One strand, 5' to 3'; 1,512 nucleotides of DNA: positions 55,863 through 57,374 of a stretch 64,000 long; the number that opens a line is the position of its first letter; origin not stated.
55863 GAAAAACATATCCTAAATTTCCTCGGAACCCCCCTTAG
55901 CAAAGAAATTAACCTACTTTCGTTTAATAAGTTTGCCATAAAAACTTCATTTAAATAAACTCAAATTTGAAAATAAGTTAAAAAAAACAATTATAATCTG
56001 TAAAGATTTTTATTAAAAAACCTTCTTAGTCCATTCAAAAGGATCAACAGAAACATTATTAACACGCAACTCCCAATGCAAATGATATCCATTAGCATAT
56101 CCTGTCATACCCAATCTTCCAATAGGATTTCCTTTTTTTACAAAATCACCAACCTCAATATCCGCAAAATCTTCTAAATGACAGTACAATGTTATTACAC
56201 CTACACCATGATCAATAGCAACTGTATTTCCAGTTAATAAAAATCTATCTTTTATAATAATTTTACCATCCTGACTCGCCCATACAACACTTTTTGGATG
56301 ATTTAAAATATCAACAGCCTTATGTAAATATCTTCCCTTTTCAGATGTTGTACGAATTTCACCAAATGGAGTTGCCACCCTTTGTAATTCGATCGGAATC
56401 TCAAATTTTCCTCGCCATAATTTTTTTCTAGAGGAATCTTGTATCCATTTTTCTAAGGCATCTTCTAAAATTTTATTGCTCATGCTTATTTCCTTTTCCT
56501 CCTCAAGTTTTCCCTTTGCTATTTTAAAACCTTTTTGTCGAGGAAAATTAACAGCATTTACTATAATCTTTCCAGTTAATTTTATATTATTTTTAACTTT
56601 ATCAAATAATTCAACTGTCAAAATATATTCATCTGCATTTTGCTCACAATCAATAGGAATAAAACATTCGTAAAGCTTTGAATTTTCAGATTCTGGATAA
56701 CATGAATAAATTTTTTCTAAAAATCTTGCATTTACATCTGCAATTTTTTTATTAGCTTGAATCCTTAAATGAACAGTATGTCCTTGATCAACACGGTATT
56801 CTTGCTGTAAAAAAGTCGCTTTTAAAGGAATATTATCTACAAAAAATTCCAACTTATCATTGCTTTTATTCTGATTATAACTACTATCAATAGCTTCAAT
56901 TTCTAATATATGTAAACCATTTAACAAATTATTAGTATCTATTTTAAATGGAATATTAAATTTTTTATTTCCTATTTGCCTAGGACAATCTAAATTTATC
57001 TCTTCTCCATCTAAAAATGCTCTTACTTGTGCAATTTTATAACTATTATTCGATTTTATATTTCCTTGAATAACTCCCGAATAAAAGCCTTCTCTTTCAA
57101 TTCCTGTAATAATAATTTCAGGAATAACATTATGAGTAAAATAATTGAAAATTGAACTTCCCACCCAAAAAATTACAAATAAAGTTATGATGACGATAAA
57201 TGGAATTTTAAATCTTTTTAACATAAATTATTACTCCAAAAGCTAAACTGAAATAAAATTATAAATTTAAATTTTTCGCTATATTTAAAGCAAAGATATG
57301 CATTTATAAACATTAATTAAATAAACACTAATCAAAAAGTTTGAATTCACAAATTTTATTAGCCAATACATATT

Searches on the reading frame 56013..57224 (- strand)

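Call 87: search_protein_families(library=pfam, proteins=[window:56013-57224:-], max_evalue=0.00001)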
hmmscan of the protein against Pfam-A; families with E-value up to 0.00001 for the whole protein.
window:56013-57224:- (403 aa): 1 family
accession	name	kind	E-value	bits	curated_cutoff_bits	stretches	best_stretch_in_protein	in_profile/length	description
PF01551.29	Peptidase_M23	-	2.7e-24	85.6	28.7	1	300-395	2-96/96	Peptidase family M23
